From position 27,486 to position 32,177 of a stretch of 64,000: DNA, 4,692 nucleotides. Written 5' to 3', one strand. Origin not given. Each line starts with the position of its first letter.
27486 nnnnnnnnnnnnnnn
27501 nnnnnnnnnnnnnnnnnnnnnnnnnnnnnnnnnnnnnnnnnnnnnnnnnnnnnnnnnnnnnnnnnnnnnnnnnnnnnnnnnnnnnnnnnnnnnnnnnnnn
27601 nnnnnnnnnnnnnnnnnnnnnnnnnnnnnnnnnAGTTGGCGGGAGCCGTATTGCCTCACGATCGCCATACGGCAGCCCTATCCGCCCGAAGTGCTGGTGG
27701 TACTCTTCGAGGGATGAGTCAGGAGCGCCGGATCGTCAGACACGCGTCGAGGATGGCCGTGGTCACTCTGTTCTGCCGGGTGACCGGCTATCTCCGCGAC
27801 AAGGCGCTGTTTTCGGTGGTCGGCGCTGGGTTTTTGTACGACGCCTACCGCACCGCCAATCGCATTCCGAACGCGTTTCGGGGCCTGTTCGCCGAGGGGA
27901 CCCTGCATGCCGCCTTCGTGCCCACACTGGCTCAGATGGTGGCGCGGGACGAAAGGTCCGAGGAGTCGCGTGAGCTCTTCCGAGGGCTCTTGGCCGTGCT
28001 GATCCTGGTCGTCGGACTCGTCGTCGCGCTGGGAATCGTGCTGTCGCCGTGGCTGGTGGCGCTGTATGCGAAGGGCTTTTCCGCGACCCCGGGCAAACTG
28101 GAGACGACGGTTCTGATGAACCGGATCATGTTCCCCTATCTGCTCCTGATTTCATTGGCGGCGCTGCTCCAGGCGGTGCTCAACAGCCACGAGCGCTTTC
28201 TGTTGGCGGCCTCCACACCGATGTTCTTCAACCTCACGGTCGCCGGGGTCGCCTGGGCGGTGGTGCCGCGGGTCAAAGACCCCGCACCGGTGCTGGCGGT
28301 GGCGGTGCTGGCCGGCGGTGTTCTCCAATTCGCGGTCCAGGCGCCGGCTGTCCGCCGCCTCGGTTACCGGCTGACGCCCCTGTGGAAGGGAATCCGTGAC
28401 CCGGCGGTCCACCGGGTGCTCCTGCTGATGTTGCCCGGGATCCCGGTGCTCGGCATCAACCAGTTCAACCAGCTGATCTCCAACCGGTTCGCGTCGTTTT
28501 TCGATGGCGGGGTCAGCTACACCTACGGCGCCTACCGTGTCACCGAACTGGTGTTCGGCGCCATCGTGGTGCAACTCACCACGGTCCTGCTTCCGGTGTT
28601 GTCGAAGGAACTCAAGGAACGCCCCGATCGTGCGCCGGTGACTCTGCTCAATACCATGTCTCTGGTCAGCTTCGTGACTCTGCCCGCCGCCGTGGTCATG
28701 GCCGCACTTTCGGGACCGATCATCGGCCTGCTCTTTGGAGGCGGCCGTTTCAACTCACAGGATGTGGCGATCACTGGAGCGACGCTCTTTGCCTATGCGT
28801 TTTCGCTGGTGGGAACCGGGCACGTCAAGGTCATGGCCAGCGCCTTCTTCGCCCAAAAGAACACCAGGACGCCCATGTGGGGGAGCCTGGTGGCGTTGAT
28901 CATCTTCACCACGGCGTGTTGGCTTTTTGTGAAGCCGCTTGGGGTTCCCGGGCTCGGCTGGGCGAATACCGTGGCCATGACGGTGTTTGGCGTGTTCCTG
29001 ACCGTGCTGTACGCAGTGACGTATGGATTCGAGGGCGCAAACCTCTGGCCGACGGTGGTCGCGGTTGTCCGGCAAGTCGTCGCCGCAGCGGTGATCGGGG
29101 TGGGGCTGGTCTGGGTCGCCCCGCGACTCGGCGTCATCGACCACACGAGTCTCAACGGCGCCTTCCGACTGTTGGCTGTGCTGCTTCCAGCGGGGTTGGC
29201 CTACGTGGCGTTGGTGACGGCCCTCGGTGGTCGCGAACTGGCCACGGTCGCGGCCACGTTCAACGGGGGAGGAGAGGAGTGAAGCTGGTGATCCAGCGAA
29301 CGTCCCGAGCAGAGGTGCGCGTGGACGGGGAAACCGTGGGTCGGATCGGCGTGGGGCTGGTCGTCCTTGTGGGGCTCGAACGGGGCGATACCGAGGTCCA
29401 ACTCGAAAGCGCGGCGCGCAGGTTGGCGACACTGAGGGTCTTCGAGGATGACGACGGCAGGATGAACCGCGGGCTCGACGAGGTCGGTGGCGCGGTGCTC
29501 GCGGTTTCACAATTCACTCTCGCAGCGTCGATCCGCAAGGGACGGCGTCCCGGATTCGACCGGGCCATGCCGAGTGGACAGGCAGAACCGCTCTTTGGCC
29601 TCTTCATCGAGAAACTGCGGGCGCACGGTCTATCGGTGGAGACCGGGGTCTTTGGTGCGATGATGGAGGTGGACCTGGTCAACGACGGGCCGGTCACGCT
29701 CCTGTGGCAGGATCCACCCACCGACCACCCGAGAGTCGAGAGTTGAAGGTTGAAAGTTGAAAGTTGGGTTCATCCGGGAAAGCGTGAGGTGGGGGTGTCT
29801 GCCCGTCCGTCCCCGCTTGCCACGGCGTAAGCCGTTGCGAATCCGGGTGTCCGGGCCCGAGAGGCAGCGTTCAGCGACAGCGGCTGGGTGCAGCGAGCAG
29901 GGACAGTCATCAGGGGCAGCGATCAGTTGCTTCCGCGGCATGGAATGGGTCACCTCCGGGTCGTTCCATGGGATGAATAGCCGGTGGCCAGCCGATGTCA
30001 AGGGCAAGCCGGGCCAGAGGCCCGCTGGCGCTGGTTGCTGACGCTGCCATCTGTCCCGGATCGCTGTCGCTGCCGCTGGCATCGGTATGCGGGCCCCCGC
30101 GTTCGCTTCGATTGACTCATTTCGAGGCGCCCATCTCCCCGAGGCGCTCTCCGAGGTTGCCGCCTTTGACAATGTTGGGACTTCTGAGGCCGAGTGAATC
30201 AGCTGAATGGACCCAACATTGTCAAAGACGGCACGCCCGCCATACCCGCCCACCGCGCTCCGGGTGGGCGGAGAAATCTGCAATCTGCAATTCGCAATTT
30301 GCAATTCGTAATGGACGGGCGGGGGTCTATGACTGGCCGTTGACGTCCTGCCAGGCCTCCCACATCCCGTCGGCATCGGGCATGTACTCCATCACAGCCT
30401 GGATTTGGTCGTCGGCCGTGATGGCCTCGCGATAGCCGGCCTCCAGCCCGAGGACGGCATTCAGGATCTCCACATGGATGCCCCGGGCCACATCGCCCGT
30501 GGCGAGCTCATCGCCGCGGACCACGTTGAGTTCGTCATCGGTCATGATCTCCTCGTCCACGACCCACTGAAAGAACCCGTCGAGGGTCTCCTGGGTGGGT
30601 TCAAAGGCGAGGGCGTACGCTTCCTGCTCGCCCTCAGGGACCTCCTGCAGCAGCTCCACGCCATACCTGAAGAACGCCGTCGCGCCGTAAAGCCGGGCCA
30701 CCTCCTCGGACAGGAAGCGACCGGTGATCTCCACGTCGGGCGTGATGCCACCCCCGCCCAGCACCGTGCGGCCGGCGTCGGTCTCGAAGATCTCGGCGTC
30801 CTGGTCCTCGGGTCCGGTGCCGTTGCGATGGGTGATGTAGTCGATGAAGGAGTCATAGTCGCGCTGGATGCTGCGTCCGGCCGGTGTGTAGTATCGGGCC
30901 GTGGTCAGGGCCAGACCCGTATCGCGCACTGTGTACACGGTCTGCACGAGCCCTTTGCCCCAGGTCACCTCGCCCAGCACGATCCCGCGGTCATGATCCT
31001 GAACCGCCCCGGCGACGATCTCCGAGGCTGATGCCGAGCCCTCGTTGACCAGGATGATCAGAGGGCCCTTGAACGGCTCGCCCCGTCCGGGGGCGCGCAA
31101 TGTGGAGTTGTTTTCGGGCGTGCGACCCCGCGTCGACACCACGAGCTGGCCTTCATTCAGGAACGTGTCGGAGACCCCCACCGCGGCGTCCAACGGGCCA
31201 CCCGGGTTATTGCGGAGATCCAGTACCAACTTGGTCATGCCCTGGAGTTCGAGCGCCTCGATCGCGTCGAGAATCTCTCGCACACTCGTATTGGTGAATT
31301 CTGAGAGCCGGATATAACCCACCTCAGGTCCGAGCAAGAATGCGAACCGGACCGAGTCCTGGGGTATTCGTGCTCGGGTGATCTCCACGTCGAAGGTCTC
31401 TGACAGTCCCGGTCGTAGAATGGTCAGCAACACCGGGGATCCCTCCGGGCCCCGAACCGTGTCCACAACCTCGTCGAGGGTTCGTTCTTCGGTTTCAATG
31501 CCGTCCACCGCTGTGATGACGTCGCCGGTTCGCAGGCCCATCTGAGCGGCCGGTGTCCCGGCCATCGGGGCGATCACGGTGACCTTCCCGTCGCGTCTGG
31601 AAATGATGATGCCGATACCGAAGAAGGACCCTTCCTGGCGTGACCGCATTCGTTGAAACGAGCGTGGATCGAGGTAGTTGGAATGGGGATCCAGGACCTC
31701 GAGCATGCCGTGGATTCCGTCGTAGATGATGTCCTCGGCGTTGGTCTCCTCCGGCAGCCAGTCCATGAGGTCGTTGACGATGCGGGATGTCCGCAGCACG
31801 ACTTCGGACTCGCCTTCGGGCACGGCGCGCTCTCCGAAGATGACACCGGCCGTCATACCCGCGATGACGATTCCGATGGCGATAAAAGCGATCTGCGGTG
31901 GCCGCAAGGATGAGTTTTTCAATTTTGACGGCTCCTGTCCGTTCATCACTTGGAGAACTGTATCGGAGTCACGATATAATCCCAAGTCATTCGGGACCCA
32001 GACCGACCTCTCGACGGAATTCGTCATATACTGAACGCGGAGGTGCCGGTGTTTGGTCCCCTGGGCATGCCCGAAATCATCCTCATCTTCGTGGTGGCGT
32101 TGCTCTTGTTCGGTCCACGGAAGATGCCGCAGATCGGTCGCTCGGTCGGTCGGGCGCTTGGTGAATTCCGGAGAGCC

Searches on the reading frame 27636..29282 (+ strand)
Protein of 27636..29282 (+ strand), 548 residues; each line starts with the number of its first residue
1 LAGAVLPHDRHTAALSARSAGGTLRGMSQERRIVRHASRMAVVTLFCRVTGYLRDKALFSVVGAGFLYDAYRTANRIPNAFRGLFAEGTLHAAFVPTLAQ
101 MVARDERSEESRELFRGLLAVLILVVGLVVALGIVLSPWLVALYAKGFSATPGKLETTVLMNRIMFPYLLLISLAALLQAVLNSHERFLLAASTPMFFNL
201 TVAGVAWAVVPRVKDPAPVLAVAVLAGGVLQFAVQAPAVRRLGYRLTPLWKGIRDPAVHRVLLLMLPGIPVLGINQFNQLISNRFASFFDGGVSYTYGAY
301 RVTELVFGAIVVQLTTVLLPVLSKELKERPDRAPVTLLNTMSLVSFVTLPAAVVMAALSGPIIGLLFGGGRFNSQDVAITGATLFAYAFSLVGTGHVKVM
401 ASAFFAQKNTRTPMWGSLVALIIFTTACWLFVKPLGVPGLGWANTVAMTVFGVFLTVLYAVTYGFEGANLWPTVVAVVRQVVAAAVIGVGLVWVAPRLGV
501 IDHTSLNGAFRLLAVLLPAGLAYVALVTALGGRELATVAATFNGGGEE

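Call 13: search_protein_families(library=pfam, proteins=[window:27636-29282:+], max_evalue=0.01)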
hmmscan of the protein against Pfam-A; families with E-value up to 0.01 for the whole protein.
window:27636-29282:+ (548 aa): 2 families
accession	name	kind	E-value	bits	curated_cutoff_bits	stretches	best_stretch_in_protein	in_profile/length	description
PF03023.19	MurJ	-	4.2e-93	312.8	27.4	1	61-494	4-432/451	Lipid II flippase MurJ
PF13440.11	Polysacc_synt_3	-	5.5e-06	26.3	23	1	299-368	217-285/293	Polysaccharide biosynthesis protein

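Call 45: find_homologous_proteins(query=window:27636-29282:+, max_evalue=1e-60)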
Query window:27636-29282:+ (548 aa): 248 proteins with E <= 1e-60 among 8000 candidates; the best 120 are listed.
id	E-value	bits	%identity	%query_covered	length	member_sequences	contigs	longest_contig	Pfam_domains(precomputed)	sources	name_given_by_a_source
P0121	0.0e+0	1078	100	93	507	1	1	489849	PF13440.12,PF03023.20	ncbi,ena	-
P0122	7.7e-288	974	89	92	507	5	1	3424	PF03023.20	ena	-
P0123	2.2e-279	946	87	92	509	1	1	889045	PF13440.12,PF03023.20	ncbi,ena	-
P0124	4.6e-258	875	79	94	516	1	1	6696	PF13440.12,PF03023.20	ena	-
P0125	7.6e-253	858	77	95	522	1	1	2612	PF13440.12,PF03023.20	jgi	jgi:putative peptidoglycan lipid II flippase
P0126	6.7e-252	855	79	92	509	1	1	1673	PF13440.12,PF03023.20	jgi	jgi:putative peptidoglycan lipid II flippase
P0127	8.3e-252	855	79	94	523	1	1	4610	PF13440.12,PF03023.20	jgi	jgi:putative peptidoglycan lipid II flippase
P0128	1.9e-250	850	77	95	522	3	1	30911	PF13440.12,PF03023.20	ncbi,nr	ncbi:MAG: murein biosynthesis integral membrane protein MurJ [Thermoanaerobaculales bacterium]|nr:mu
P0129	2.2e-250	850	76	95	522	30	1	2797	PF13440.12,PF03023.20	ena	-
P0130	2.9e-250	850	77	95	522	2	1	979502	PF13440.12,PF03023.20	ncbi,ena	-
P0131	6.7e-250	848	78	92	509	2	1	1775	PF13440.12,PF03023.20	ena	-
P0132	1.9e-248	844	76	95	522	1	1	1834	PF13440.12,PF03023.20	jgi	jgi:putative peptidoglycan lipid II flippase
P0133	2.3e-246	837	76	95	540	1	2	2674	PF13440.12,PF03023.20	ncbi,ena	-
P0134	5.1e-246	836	75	95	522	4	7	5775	PF13440.12,PF03023.20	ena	-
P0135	5.5e-246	835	76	94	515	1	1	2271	PF13440.12,PF03023.20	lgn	-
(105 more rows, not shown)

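Call 46: find_encoding_contigs(protein=P0123, flank=10000, max_places=2)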
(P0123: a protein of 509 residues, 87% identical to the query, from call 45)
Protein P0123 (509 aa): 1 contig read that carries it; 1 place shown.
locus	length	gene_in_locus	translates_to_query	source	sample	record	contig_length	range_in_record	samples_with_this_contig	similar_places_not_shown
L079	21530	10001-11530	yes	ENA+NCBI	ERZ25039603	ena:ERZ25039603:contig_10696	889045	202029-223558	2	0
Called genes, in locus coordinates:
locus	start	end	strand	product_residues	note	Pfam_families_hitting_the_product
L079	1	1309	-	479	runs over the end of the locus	PF03972:MmgE_PrpD_N, PF19305:MmgE_PrpD_C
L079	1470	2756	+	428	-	PF00994:MoCF_biosynth, PF18146:CinA_KH (weak), PF02464:CinA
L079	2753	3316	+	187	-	PF02834:LigT_PEase, PF13563:2_5_RNA_ligase2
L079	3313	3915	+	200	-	PF02660:G3P_acyltransf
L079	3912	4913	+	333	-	PF01210:NAD_Gly3P_dh_N, PF07479:NAD_Gly3P_dh_C, PF20618:GPD_NAD_C_bact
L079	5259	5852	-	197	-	PF13183:Fer4_8 (faint), PF13534:Fer4_17 (faint), PF00037:Fer4 (weak), PF12838:Fer4_7, PF13187:Fer4_9 (weak), PF12838:Fer4_7 (weak), PF13237:Fer4_10 (weak), PF14697:Fer4_21 (weak), +4 more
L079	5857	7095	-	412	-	PF22025:ThiI_fer, PF02926:THUMP, PF02568:ThiI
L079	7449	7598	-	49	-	-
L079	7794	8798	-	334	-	PF02163:Peptidase_M50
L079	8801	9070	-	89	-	PF00216:Bac_DNA_binding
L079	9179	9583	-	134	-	PF00436:SSB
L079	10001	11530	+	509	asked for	PF03023:MurJ, PF13440:Polysacc_synt_3 (weak)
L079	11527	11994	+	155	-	PF02580:Tyr_Deacylase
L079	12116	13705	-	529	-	PF00595:PDZ, PF13180:PDZ_2, PF17820:PDZ_6, PF03572:Peptidase_S41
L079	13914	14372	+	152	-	PF02416:TatA_B_E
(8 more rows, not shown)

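Call 47: find_encoding_contigs(protein=P0121, flank=500, max_places=2)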
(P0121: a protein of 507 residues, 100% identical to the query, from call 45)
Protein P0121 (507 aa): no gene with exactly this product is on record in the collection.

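Call 48: find_encoding_contigs(protein=P0130, flank=10000, max_places=2)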
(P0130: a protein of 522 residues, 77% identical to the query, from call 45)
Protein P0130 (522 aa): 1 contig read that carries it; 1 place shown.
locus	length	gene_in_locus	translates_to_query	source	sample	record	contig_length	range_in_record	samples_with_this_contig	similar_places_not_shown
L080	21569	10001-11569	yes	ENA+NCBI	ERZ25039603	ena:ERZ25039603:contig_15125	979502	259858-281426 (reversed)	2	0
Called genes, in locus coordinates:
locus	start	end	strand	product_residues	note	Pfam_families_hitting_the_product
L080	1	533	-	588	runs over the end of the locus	PF00330:Aconitase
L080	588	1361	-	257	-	PF03972:MmgE_PrpD_N, PF19305:MmgE_PrpD_C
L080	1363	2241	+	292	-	-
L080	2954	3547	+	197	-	PF02464:CinA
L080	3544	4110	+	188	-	PF02834:LigT_PEase, PF13563:2_5_RNA_ligase2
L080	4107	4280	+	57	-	-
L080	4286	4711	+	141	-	PF02660:G3P_acyltransf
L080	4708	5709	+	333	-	PF01210:NAD_Gly3P_dh_N, PF07479:NAD_Gly3P_dh_C, PF20618:GPD_NAD_C_bact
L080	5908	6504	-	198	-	PF00037:Fer4 (faint), PF12797:Fer4_2 (faint), PF12837:Fer4_6 (faint), PF12838:Fer4_7 (weak), PF13187:Fer4_9 (weak), PF13484:Fer4_16 (faint), PF13237:Fer4_10 (weak), PF14697:Fer4_21 (weak)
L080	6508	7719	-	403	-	PF22025:ThiI_fer, PF02926:THUMP, PF02568:ThiI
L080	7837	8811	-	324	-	PF02163:Peptidase_M50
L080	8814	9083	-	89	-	PF00216:Bac_DNA_binding, PF18291:HU-HIG (weak)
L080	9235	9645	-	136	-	PF00436:SSB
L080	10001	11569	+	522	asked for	PF03023:MurJ, PF13440:Polysacc_synt_3 (weak)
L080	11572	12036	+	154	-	PF02580:Tyr_Deacylase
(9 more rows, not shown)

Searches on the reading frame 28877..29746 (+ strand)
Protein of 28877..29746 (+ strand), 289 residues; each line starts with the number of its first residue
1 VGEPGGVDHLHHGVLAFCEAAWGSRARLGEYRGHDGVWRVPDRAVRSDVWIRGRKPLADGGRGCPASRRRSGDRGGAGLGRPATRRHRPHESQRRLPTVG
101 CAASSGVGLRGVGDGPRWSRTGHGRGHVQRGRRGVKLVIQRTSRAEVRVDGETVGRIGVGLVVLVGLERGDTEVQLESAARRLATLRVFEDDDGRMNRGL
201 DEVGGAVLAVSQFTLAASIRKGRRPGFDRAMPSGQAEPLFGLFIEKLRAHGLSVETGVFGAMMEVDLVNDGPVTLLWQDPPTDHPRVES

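Call 13: search_protein_families(library=pfam, proteins=[window:28877-29746:+], max_evalue=0.01)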
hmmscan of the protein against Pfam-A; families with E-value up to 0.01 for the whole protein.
window:28877-29746:+ (289 aa): 1 family
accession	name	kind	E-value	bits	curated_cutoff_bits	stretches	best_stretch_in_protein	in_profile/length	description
PF02580.21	Tyr_Deacylase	-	2.1e-51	174.5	25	1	136-277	1-143/144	D-Tyr-tRNA(Tyr) deacylase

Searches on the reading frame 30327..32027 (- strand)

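Call 13: search_protein_families(library=pfam, proteins=[window:30327-32027:-], max_evalue=0.01)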
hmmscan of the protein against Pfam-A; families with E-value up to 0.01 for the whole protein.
window:30327-32027:- (566 aa): 4 families
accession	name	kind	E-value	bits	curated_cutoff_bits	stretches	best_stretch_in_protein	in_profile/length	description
PF03572.23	Peptidase_S41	-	1.1e-46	158.9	24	1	236-389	2-156/165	Peptidase family S41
PF17820.7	PDZ_6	-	3.4e-14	52.8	27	1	151-205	2-54/54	PDZ domain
PF13180.12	PDZ_2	-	4.2e-10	40.2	27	1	138-216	3-80/80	PDZ domain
PF00595.29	PDZ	-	2.1e-09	38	23.2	1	130-204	6-81/81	PDZ domain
